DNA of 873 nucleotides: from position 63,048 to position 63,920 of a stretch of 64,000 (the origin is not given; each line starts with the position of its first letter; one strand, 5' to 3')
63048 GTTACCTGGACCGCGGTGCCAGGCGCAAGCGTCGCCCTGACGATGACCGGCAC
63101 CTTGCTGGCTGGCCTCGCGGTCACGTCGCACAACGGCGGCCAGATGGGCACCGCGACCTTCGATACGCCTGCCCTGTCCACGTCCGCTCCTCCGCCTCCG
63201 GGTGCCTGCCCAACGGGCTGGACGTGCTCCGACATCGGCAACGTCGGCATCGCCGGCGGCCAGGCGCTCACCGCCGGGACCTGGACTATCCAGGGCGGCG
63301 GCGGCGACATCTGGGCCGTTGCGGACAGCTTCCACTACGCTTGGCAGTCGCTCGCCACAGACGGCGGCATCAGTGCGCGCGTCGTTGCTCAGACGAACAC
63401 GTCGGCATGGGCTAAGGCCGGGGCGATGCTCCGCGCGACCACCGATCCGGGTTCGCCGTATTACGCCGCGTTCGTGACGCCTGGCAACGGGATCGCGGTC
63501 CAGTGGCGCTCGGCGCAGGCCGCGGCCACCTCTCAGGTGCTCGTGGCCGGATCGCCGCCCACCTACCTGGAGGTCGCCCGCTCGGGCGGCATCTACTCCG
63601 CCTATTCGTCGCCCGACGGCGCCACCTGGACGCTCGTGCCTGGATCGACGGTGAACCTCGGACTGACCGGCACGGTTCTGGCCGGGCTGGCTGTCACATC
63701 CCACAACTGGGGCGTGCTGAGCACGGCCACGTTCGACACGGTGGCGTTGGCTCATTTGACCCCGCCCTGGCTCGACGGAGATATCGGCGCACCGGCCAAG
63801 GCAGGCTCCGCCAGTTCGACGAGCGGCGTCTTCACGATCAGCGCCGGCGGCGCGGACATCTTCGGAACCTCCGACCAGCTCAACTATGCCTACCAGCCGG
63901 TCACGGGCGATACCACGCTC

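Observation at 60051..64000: Giant secreted PQQ-propeller / tandem lectin-like module protein that the ORF track does not show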

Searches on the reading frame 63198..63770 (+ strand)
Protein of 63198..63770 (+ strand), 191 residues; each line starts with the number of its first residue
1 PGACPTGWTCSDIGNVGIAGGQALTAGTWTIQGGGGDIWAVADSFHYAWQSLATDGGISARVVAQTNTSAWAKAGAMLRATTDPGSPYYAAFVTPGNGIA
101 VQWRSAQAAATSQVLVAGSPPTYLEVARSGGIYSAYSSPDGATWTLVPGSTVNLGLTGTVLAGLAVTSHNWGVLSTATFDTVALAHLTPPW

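Call 36: predict_structure(alignment_id=A2)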
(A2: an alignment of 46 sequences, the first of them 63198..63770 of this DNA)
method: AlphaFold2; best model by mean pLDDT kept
length: 191 residues; sequences in the alignment: 46
mean_pLDDT: 96.1   pTM: 0.91
mean pLDDT of the five models: 96.1, 95.9, 95.8, 95.8, 95.2
residues with pLDDT >= 90: 179; 70-90: 7; 50-70: 4; < 50: 1
segments of 3 or more residues with pLDDT < 50: none
pLDDT, mean of each block of 10 residues (from residue 1): 91 97 97 97 98 97 98 99 98 99 98 98 97 97 97 95 98 98 81 50
secondary structure, 60 per line:
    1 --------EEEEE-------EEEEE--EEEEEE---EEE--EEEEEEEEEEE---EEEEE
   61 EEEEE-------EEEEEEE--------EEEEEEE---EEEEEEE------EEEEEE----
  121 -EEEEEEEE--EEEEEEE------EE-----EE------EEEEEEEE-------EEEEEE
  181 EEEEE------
elements in order: E9-13 E21-25 E28-33 E37-39 E42-52 E56-65 E73-79 E88-94 E98-104 E111-116 E122-129 E132-138 E160-167 E175-185
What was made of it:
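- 63207..63758 (+): Module M4 (aa 1053-1236) with a C-x5-C knob; this is the module that was modelled. AF2 pLDDT 96.1 (call 36).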

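Call 39: fold_search(model_id=the predicted structure, library=pdb)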
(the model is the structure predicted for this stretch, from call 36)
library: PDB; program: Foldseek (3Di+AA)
matches with E <= 10: 1420; with E <= 0.001: 133
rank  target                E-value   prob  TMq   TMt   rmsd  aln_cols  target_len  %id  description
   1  3mep_A                3.4e-08  1.00  0.70  0.74   3.4       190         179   16  Crystal Structure of ECA2234 protein from Erwinia carotovora, Northeast Structural Genomics Consortium Target EwR44 (released 2010-04-14)
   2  3mep_C                5.6e-08  1.00  0.68  0.72   3.2       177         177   16  Crystal Structure of ECA2234 protein from Erwinia carotovora, Northeast Structural Genomics Consortium Target EwR44 (released 2010-04-14)
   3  3mep_B                1.1e-07  1.00  0.68  0.72   3.3       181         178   17  Crystal Structure of ECA2234 protein from Erwinia carotovora, Northeast Structural Genomics Consortium Target EwR44 (released 2010-04-14)
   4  3o12                  1.5e-07  1.00  0.62  0.64   7.0       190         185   20  The crystal structure of a functionally unknown protein from Saccharomyces cerevisiae. (released 2010-09-15)
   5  9he8_A                2.7e-05  1.00  0.56  0.22   8.5       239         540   15  The molecular structure of a beta-1,4-D-xylosidase from the probiotic bacterium Levilactobacillus brevis (released 2025-01-15)
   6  6ms3_A                3.3e-05  1.00  0.62  0.25   4.5       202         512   11  Crystal structure of the GH43 protein BlXynB mutant (K247S) from Bacillus licheniformis (released 2019-04-17)
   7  9he8_B                3.3e-05  1.00  0.61  0.24   4.4       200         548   14  The molecular structure of a beta-1,4-D-xylosidase from the probiotic bacterium Levilactobacillus brevis (released 2025-01-15)
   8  2exj_A                3.5e-05  1.00  0.54  0.23   5.6       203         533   12  Structure of the family43 beta-Xylosidase D128G mutant from geobacillus stearothermophilus in complex with xylobiose (released 2006-04-04)
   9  6ms3_B                3.9e-05  1.00  0.62  0.25   4.7       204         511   11  Crystal structure of the GH43 protein BlXynB mutant (K247S) from Bacillus licheniformis (released 2019-04-17)
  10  2exk_A                4.1e-05  1.00  0.59  0.24   5.3       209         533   14  Structure of the family43 beta-Xylosidase E187G from geobacillus stearothermophilus in complex with xylobiose (released 2006-04-04)
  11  5zqx_A                4.1e-05  1.00  0.50  0.21   5.9       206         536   14  Crystal structure of beta-xylosidase mutant (E186Q) from Bacillus pumilus (released 2018-05-30)
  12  2exi_A                4.3e-05  1.00  0.59  0.24   5.3       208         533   14  Structure of the family43 beta-Xylosidase D15G mutant from geobacillus stearothermophilus (released 2006-04-04)
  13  5zqx_C                4.3e-05  1.00  0.49  0.21   6.0       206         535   13  Crystal structure of beta-xylosidase mutant (E186Q) from Bacillus pumilus (released 2018-05-30)
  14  5zqs_A                4.5e-05  1.00  0.50  0.21   6.0       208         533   13  Crystal structure of beta-xylosidase mutant (E186Q/F503Y) from Bacillus pumilus (released 2018-05-30)
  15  5zqj_B                4.7e-05  1.00  0.51  0.21   5.8       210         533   11  Crystal structure of beta-xylosidase from Bacillus pumilus (released 2018-05-30)
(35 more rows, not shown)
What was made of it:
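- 63207..63758 (+): Foldseek best matches are 3MEP and 3O12, both DUF1349 (call 39).
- On Pfam DUF1349 (PF07081), ConA-like clan: The best PDB matches are 3MEP and 3O12, followed by the GH43 C-terminal domain, legume lectins and CBM66 (calls 36, 39).
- The module is a ConA-like beta-sandwich whose nearest solved structures are DUF1349 proteins, carbohydrate-enzyme accessory domains, lectins and CBM66 (calls 36, 39).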
